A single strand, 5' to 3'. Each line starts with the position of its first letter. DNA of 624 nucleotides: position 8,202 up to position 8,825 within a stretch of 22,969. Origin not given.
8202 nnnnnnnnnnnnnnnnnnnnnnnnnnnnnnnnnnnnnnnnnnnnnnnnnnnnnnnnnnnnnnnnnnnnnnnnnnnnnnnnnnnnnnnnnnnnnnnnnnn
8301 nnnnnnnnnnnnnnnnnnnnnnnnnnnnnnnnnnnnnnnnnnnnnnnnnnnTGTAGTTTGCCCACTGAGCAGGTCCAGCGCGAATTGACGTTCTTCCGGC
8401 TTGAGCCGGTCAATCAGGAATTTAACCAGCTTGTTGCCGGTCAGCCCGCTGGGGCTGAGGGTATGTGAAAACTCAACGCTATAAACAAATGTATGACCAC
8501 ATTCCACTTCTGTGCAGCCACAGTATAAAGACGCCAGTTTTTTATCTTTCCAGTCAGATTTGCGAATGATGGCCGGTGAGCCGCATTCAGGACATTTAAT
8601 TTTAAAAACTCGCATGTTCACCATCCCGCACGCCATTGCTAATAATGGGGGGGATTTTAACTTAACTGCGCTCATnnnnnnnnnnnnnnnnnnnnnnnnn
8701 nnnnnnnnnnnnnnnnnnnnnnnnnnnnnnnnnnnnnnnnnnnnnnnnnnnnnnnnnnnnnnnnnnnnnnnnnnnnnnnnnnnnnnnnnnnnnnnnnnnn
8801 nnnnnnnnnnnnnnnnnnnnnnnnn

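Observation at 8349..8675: Ogr/Delta-type zinc-finger gene translationally coupled downstream of the portal gene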

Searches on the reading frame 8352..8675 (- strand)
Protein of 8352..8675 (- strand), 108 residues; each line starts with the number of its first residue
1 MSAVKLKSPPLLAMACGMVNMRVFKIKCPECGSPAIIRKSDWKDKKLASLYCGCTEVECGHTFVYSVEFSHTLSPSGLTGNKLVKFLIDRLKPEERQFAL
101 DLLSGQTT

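Call 5: search_protein_families(library=pfam, proteins=[window:8352-8675:-], max_evalue=0.1)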
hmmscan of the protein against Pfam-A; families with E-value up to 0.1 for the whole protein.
window:8352-8675:- (108 aa): 7 families
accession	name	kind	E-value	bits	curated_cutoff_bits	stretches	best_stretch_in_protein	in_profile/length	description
PF04606.18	Ogr_Delta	-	3.5e-16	59.3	26.3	1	27-73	1-47/47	Ogr/Delta-like zinc finger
PF03119.21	DNA_ligase_ZBD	-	0.0076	16.5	25.8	1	27-41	1-14/27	NAD-dependent DNA ligase C4 zinc finger domain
PF13824.12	zf-Mss51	-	0.029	15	27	1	24-47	13-36/55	Zinc-finger of mitochondrial splicing suppressor 51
PF01396.24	Zn_ribbon_Top1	-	0.037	14.2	32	1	26-56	2-26/39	Topoisomerase DNA binding C4 zinc finger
PF13408.12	Zn_ribbon_recom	-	0.058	14.2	25.3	0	25-52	5-29/58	Recombinase zinc beta ribbon domain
PF09723.15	Zn_ribbon_8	-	0.068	13.6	34.4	0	25-36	26-37/41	Zinc ribbon domain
PF00610.27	DEP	-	0.095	13.1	32.7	0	75-103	15-43/72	Domain found in Dishevelled, Egl-10, and Pleckstrin (DEP)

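Call 7: search_dna_similar(query=window:8352-8675:-, collection=phages, mode=protein, max_rows=40, max_evalue=0.001)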
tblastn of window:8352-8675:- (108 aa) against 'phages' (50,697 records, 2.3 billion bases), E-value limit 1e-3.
Records with a match: 155; places in all: 161; records where one place covers at least 80% of the query: 23.
Best place of each record, by identity: 90-95% 4; <60% 151.
By first word of the organism name: Burkholderia 59; Vibrio 34; Pseudomonas 17; Escherichia 8; Pseudoalteromonas 6; Salmonella 5; Pasteurella 5; Aeromonas 4; Haemophilus 4; Acidovorax 3; and 6 more.
By host as written in the record: Burkholderia sp. 16; - 15; Burkholderia pseudomallei 14; Salmonella sp. 4; Vibrio alginolyticus 4; Pseudomonas aeruginosa 4; Burkholderia glumae 4; Burkholderia cenocepacia 4; and 67 more.
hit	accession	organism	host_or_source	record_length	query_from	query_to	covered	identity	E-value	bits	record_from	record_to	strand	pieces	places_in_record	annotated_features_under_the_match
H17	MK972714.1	Salmonella phage SW3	Salmonella sp.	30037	1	108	100%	91.7%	1e-62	210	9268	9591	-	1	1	transcriptional regulator | portal protein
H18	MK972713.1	Salmonella phage SW5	Salmonella sp.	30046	1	108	100%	91.7%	1e-62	210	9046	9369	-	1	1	transcriptional regulator | portal protein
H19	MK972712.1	Salmonella phage SI7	Salmonella sp.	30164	1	108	100%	91.7%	1e-62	210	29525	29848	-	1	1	transcriptional regulator | capsid packaging protein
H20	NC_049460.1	Salmonella phage SI7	Salmonella sp.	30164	1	108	100%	91.7%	1e-62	210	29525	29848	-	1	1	transcriptional regulator | capsid packaging protein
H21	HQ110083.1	Cronobacter phage ESSI-2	Cronobacter sakazakii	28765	5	105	94%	52.5%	2e-30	118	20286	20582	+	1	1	hypothetical protein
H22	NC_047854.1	Cronobacter phage ESSI-2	Cronobacter sakazakii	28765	5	105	94%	52.5%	2e-30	118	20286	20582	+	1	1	transcriptional regulator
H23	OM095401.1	Yersinia phage vB_YenM_324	Yersinia enterocolitica 324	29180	17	103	81%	58.6%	1e-29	116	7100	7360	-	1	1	regulator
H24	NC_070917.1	Yersinia phage vB_YenM_324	Yersinia enterocolitica 324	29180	17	103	81%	58.6%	1e-29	116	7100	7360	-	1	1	transcriptional regulator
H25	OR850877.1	Salmonella phage S.Kent 1-2-1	Salmonella enterica subsp. enterica ...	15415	14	105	85%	54.3%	8e-31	119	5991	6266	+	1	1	record has no annotation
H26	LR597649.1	Escherichia phage ESSI2_ev015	-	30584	14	105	85%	54.3%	8e-31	119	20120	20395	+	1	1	putative phage gene | FIG01046174: hypothetical protein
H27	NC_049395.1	Escherichia phage ESSI2_ev015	-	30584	14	105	85%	54.3%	8e-31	119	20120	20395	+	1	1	transcriptional regulator | FIG01046174: hypothetical protein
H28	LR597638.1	Escherichia phage ESSI2_ev040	-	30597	14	105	85%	54.3%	8e-31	119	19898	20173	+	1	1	putative phage gene | FIG01046174: hypothetical protein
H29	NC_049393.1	Escherichia phage ESSI2_ev040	-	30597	14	105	85%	54.3%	8e-31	119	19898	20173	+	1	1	transcriptional regulator | FIG01046174: hypothetical protein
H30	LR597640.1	Escherichia phage ESSI2_ev129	-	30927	14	105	85%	54.3%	8e-31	119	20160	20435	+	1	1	putative phage gene | FIG01046174: hypothetical protein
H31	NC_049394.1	Escherichia phage ESSI2_ev129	-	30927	14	105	85%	54.3%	8e-31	119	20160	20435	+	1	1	transcriptional regulator | FIG01046174: hypothetical protein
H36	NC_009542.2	Aeromonas phage phiO18P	Aeromonas media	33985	21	106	80%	46.5%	7e-17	80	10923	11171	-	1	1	transcriptional regulator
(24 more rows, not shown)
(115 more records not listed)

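Call 20: get_annotated_region(hit=H22, flank=2500)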
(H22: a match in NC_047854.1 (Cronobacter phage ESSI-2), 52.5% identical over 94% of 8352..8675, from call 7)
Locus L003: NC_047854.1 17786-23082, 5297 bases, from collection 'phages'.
description: Cronobacter phage ESSI-2, complete genome.
organism: Cronobacter phage ESSI-2 (NCBI taxid 947842)
taxonomy: Viruses; Duplodnaviria; Heunggongvirae; Uroviricota; Caudoviricetes; Peduoviridae; Seongnamvirus; Seongnamvirus ESSI2
host: Cronobacter sakazakii; source: -; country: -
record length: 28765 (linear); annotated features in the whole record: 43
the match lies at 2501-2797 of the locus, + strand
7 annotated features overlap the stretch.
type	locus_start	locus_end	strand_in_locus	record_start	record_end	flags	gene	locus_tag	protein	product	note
CDS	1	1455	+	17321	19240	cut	-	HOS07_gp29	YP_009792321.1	terminase large subunit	-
CDS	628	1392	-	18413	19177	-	-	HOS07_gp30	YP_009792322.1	hypothetical protein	-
CDS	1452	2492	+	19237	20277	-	-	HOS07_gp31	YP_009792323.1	portal protein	-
CDS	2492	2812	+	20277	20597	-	-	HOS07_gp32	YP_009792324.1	transcriptional regulator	-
CDS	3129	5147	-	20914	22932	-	-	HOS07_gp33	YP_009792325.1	nicking at origin of replication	-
CDS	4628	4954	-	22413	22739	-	-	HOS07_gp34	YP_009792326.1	hypothetical protein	-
CDS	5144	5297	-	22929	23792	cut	-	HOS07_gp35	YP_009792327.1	DNA methyltransferase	-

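Call 21: get_annotated_region(hit=H24, flank=2500)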
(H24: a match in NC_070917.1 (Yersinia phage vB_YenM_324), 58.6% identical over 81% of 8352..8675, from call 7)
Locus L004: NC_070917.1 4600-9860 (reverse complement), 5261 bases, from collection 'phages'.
description: Yersinia phage vB_YenM_324, complete genome.
organism: Yersinia phage vB_YenM_324 (NCBI taxid 2914024)
taxonomy: Viruses; Duplodnaviria; Heunggongvirae; Uroviricota; Caudoviricetes; Peduoviridae; Tresduoquattuorvirus; Tresduoquattuorvirus YenM324
host: Yersinia enterocolitica 324; source: -; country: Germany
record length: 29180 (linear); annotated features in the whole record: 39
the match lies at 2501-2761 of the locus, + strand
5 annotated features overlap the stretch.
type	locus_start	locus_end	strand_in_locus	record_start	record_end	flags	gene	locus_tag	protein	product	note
CDS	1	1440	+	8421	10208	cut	-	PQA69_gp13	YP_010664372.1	terminase large subunit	terminase, ATPase subunit GpP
CDS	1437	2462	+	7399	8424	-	-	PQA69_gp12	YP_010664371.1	portal vertex protein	portal vertex protein GpQ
CDS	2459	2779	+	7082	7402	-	-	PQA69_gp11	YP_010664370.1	transcriptional regulator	-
CDS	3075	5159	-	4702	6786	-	-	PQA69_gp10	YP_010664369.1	replication protein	replication protein GpA, endonuclease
CDS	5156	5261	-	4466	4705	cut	-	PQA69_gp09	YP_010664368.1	hypothetical protein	-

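Call 22: get_annotated_region(hit=H36, flank=2500)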
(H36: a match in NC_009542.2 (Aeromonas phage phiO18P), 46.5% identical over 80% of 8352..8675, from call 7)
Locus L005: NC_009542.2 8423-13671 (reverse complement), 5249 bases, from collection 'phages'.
description: Aeromonas phage phiO18P, complete genome.
organism: Aeromonas phage phiO18P (NCBI taxid 2913974)
taxonomy: Viruses; Duplodnaviria; Heunggongvirae; Uroviricota; Caudoviricetes; Peduoviridae; Bielevirus; Bielevirus phiO18P
host: Aeromonas media; source: -; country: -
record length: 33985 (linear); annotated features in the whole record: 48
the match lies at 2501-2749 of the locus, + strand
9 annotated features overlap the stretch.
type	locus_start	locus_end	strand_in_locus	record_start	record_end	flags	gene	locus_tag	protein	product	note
CDS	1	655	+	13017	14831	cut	terL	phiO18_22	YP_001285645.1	terminase large subunit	ATPase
CDS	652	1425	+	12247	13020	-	-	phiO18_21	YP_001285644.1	terminase large subunit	-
CDS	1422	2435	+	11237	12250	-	-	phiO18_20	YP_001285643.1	portal protein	-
CDS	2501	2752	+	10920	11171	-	-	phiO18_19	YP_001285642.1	transcriptional regulator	-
CDS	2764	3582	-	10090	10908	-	-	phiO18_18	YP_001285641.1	hypothetical protein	-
CDS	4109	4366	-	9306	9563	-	-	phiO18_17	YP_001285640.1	hypothetical protein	-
CDS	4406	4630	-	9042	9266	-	-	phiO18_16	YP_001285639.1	hypothetical protein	-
CDS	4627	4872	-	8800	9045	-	-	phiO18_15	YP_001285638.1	hypothetical protein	-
CDS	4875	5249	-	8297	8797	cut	-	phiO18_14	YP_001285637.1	hypothetical protein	-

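Call 23: get_annotated_region(hit=H27, flank=2500)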
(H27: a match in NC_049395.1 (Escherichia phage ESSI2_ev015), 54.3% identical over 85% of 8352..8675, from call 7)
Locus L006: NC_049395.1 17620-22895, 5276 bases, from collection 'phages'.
description: Escherichia phage ESSI2_ev015 genome assembly, chromosome: 1.
organism: Escherichia phage ESSI2_ev015 (NCBI taxid 2695850)
taxonomy: Viruses; Duplodnaviria; Heunggongvirae; Uroviricota; Caudoviricetes; Peduoviridae; Quadragintavirus; Quadragintavirus ev015
host: -; source: -; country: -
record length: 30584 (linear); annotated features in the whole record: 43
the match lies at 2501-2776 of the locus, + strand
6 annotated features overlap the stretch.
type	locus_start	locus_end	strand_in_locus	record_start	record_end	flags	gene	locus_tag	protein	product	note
CDS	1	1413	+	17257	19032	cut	-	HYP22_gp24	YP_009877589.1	terminase large subunit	-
CDS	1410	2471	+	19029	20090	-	-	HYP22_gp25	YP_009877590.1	portal protein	-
CDS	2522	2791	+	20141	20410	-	-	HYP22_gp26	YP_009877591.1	transcriptional regulator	-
CDS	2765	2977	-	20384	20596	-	-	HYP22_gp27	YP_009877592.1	FIG01046174: hypothetical protein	-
CDS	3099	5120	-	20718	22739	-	-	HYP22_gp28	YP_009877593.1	nicking at origin of replication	-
CDS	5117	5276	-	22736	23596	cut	-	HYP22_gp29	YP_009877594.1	DNA methyltransferase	-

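Call 25: search_protein_families(library=ncbifam, proteins=[window:8352-8675:-], max_evalue=0.1)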
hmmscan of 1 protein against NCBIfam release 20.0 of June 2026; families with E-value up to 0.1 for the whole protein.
window:8352-8675:- (108 aa): 3 families
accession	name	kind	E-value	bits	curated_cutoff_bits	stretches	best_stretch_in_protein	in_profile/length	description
NF007241.0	PRK09678.1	equivalog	0.0027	18.1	116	1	26-65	2-41/72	DNA-binding transcriptional regulator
NF002796.0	PRK02935.1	equivalog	0.045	13.6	108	1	13-34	58-79/118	hypothetical protein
NF047912.1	ECs_2282_CxxC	subfamily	0.053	13.4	37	0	25-46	2-23/60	ECs_2282 family putative zinc-binding protein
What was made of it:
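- On P2 Ogr proper (NCBIfam NF007241 equivalog; operator TGT-N12-ACA near -55): 18.1 bits against a cut-off of 116 (call 25).
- Closest known: Phage P2 Ogr. Different: The NCBIfam Ogr equivalog model is not met (call 25).
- The NCBIfam equivalog model of P2 Ogr is far below its cut-off (18 bits against 116, call 25), so the DNA specificity is probably different and the role rests on family-level homology.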

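Call 26: search_protein_families(library=phrogs, proteins=[window:8352-8675:-], max_evalue=0.01)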
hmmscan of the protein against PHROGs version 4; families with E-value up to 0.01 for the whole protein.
window:8352-8675:- (108 aa): 2 families
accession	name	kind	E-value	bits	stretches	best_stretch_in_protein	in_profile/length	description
phrog_603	-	transcription regulation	1.3e-41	144.1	1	1-107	44-151/227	transcriptional regulator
phrog_13080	-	unknown function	1.4e-05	26.1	1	24-71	3-50/68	-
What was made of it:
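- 8349..8675 (-): Long form of the Ogr/Delta-like gene (108 aa). Its ATG overlaps the portal stop codon (ATGA at 8675-8672). Pfam PF04606 E 3.5e-16 (call 5). phrog_603 'transcriptional regulator' E 1.3e-41 (call 26).
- Pfam Ogr_Delta match over the full profile, well above the cut-off (call 5). phrog_603 'transcription regulation' (call 26).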

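Call 30: search_protein_families(library=padloc, proteins=[window:8352-8675:-], max_evalue=0.01)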
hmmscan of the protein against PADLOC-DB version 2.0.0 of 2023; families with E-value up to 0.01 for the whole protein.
window:8352-8675:- (108 aa): 0 families

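Call 41: find_homologous_proteins(query=window:8352-8675:-, max_evalue=0.00001)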
Query window:8352-8675:- (108 aa): 82 proteins with E <= 0.00001 among 90 candidates.
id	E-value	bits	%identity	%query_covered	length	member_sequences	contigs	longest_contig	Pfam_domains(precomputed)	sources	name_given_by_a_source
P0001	1.4e-61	223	92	100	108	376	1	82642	PF04606.19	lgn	-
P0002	4.7e-58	212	89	99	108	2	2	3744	PF04606.19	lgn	-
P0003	1.1e-57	210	86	100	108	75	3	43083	PF04606.19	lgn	-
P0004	1.4e-57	210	85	100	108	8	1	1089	PF04606.19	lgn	-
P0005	4.2e-57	209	85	99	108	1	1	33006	PF04606.19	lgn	-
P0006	4.2e-57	209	85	99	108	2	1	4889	PF04606.19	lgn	-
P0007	4.6e-57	208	84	99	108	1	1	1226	PF04606.19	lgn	-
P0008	1.0e-56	207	86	99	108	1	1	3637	PF04606.19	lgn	-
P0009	1.4e-56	207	84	99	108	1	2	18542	PF04606.19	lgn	-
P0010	1.5e-56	207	84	99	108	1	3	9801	PF04606.19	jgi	jgi:predicted RNA-binding Zn-ribbon protein involved in translation (DUF1610 family)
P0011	1.6e-56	207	84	99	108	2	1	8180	PF04606.19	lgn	-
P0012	2.4e-56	206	83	99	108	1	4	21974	PF04606.19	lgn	-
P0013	4.3e-56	205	86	95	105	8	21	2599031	PF04606.19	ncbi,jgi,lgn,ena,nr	ncbi:ogr/Delta-like zinc finger family protein [Enterobacter kobei]|nr:ogr/Delta-like zinc finger fa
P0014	5.1e-56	205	82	100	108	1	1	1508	PF04606.19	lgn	-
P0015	8.0e-56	204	81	100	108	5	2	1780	PF04606.19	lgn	-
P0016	1.1e-55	204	85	95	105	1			PF04606.19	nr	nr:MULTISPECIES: ogr/Delta-like zinc finger family protein [unclassified Enterobacter cloacae comple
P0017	1.4e-55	204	84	97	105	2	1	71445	PF04606.19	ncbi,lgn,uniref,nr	ncbi:Ogr/Delta-like zinc finger protein [Enterobacter cloacae]|uniref:ogr/Delta-like zinc finger fam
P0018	1.8e-55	203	87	95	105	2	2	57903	PF04606.19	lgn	-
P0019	2.6e-55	203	86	97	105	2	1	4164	PF04606.19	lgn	-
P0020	4.6e-55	202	81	98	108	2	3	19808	PF04606.19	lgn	-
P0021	4.8e-55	202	81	98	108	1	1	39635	PF04606.19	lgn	-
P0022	5.9e-55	202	81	99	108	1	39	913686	PF04606.19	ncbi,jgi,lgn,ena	-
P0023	8.9e-55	201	80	100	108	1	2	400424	PF04606.19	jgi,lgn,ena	-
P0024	1.5e-54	200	84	95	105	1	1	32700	PF04606.19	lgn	-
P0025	1.5e-54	200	81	100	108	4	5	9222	PF04606.19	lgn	-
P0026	1.7e-54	200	82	98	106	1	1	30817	PF04606.19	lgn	-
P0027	2.1e-54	200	84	98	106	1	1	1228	PF04606.19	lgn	-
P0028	3.0e-54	199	80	99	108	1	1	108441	PF04606.19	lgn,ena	-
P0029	3.9e-54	199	81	99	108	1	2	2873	PF04606.19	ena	-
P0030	8.1e-54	198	80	99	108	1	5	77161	PF04606.19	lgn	-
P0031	2.1e-53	197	79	99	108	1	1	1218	PF04606.19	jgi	jgi:predicted RNA-binding Zn-ribbon protein involved in translation (DUF1610 family)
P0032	4.6e-53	196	81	96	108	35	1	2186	PF04606.19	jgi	jgi:transposase-like protein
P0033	8.7e-53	195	78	97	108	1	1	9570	PF04606.19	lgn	-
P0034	1.8e-52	194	82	95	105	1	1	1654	PF04606.19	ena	-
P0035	4.1e-52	192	78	98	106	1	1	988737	PF04606.19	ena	-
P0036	4.4e-51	189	77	98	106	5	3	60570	PF04606.19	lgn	-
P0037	7.9e-51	188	75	99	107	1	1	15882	PF04606.19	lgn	-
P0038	1.0e-50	188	75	100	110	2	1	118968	PF04606.19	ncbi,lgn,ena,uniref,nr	ncbi:ogr/Delta-like zinc finger family protein [Cedecea davisae]|uniref:ogr/Delta-like zinc finger f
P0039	3.1e-50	186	91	83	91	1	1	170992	PF04606.19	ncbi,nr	ncbi:transcriptional regulator [Salmonella enterica]|nr:transcriptional regulator [Salmonella enteri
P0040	1.1e-49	185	75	99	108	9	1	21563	PF04606.19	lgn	-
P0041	1.6e-49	184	90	83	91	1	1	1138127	PF04606.19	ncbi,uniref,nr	ncbi:ogr/Delta-like zinc finger family protein [Citrobacter sp. Cm038]|uniref:ogr/Delta-like zinc fi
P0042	3.5e-49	183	80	96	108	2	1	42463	PF04606.19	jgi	jgi:hypothetical protein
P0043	6.4e-49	182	71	99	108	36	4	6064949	PF04606.19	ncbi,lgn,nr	ncbi:ogr/Delta-like zinc finger family protein [Serratia sp. JSRIV002]|nr:ogr/Delta-like zinc finger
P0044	9.8e-49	182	74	95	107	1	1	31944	PF04606.19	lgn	-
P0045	1.1e-48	181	75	95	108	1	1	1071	PF04606.19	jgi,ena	-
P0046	1.3e-48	181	75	95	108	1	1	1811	PF04606.19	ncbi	-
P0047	2.0e-48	181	78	96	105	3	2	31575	PF04606.19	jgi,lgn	jgi:predicted RNA-binding Zn-ribbon protein involved in translation (DUF1610 family)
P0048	1.4e-47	178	72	99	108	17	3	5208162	PF04606.19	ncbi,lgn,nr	ncbi:transcriptional regulator [Serratia marcescens]|nr:transcriptional regulator [Serratia marcesce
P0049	1.7e-47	178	87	83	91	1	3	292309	PF04606.19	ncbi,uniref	ncbi:ogr/Delta-like zinc finger family protein [Klebsiella michiganensis]|uniref:ogr/Delta-like zinc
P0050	2.2e-47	177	74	100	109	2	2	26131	PF04606.19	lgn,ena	-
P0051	3.4e-47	177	73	99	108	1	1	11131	PF04606.19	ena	-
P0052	4.0e-47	176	77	99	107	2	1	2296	PF04606.19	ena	-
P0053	5.0e-47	176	86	83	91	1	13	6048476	PF04606.19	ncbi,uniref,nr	ncbi:TPA: ogr/Delta-like zinc finger family protein [Klebsiella oxytoca]|uniref:ogr/Delta-like zinc 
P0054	6.7e-47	176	71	99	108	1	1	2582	PF04606.19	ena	-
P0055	7.6e-46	172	67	99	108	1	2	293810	PF04606.19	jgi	jgi:hypothetical protein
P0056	4.7e-45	170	85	80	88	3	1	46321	PF04606.19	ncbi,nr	ncbi:TPA: ogr/Delta-like zinc finger family protein [Enterobacter asburiae]|nr:ogr/Delta-like zinc f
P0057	1.6e-44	168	84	81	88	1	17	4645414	PF04606.19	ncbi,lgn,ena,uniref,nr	ncbi:ogr/Delta-like zinc finger family protein [Enterobacter cloacae]|uniref:ogr/Delta-like zinc fin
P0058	2.1e-44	168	71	95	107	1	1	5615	PF04606.19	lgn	-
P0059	2.2e-43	164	83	81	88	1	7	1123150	PF04606.19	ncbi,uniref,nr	ncbi:ogr/Delta-like zinc finger family protein [Enterobacter cloacae subsp. cloacae]|uniref:ogr/Delt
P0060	2.0e-42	161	67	97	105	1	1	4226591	PF04606.19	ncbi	ncbi:Ogr/Delta-like zinc finger protein [Pantoea sp. y20]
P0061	4.8e-41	157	85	75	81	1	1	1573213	PF04606.19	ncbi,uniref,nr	ncbi:ogr/Delta-like zinc finger family protein [Enterobacter bugandensis]|uniref:ogr/Delta-like zinc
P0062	1.7e-40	155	77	80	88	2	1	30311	PF04606.19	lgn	-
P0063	3.2e-39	151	73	81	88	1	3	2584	PF04606.19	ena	-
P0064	2.0e-38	148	74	80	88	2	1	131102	PF04606.19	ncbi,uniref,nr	ncbi:ogr/Delta-like zinc finger family protein [Photorhabdus tasmaniensis]|uniref:Transcriptional re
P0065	2.5e-38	148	72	80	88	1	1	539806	PF04606.19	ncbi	ncbi:ogr/Delta-like zinc finger family protein [Serratia marcescens]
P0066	3.2e-38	148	74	80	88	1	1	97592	PF04606.19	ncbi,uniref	ncbi:ogr/Delta-like zinc finger family protein [Edaphovirga cremea]|uniref:ogr/Delta-like zinc finge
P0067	3.0e-36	141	70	81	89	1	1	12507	PF04606.19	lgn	-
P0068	1.6e-35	139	71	81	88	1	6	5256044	PF04606.19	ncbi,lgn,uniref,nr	ncbi:ogr/Delta-like zinc finger family protein [Serratia sp. PGPR-27]|uniref:ogr/Delta-like zinc fin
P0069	1.2e-33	133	70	78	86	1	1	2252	PF04606.19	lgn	-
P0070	2.8e-33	132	85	66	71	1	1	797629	PF04606.19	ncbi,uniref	ncbi:ogr/Delta-like zinc finger family protein [Enterobacter bugandensis]|uniref:ogr/Delta-like zinc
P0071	3.2e-33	132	85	66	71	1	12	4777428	PF04606.19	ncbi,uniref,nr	ncbi:TPA: ogr/Delta-like zinc finger family protein [Enterobacter bugandensis]|uniref:ogr/Delta-like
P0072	6.2e-33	131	75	75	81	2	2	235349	PF04606.19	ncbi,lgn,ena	-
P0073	9.3e-33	130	67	81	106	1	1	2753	PF04606.19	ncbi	-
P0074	1.7e-32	129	82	68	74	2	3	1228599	PF04606.19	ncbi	ncbi:ogr/Delta-like zinc finger family protein [Klebsiella aerogenes]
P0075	6.4e-31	124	62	79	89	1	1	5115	PF04606.19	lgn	-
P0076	9.4e-30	121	63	82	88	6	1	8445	PF04606.19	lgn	-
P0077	5.7e-29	118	75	68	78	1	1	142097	PF04606.19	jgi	-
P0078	8.5e-28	114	53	97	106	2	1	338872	PF04606.19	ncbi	ncbi:ogr/Delta-like zinc finger family protein [Klebsiella pneumoniae]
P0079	7.7e-26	108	59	79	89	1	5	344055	PF04606.19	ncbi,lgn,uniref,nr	ncbi:ogr/Delta-like zinc finger family protein [Serratia marcescens]|uniref:ogr/Delta-like zinc fing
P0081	4.2e-18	83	82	41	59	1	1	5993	PF04606.19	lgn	-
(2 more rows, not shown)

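Call 42: search_solved_structures(query=window:8352-8675:-, max_evalue=1)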
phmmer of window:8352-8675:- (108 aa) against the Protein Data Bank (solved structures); distinct sequences matched with E-value up to 1: 17.
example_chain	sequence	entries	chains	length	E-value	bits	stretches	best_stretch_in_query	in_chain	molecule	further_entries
8ity_V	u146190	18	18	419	0.057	16.7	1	27-68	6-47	Transcription factor IIIB 50 kDa subunit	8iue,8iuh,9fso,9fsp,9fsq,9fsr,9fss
2n94_A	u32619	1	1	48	0.076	16.3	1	10-33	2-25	Box C/D snoRNA protein 1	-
8ip8_UA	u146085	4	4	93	0.1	15.8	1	11-49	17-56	60S ribosomal protein eL37 | Ribosomal protein L37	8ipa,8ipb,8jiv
4v3p_Ll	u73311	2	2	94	0.1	15.8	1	11-49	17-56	Ribosomal protein L37 | 60S ribosomal protein L37E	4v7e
5xy3_j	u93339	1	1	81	0.16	15.2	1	13-49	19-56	Ribosomal protein L37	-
8azw_V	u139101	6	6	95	0.23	14.7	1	11-50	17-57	eL37 (60S ribosomal protein L37) | Ribosomal protein L37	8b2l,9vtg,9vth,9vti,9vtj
4v4n_BW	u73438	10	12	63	0.26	14.6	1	18-58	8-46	30S ribosomal protein S27E | 30S ribosomal protein eS27 | Small ribosomal subunit protein eS27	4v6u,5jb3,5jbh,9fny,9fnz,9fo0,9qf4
6xu6_Cj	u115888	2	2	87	0.49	13.7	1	12-45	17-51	Probable 60S ribosomal protein L37-B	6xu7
3bwt_A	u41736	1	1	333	0.53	13.6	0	76-104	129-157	Protein PUF4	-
3bx2_A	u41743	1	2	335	0.53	13.6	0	76-104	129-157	Protein PUF4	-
6xu8_Cj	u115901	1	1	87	0.59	13.4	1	12-46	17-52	Probable 60S ribosomal protein L37-A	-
3bx3_A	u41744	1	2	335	0.6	13.4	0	76-104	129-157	Protein PUF4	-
4dzs_A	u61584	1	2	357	0.62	13.4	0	76-104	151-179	Pumilio homology domain family member 4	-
4v6w_Cj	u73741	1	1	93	0.67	13.2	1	12-46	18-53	60S ribosomal protein L37-A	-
6tmf_Y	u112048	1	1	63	0.8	13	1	18-58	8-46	30S ribosomal protein S27e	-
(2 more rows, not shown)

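Call 44: find_encoding_contigs(protein=P0064, flank=3000, max_places=2)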
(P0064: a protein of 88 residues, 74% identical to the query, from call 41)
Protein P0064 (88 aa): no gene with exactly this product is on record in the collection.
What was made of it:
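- Tried and rejected: P0064 could not be located on a contig (call 44).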
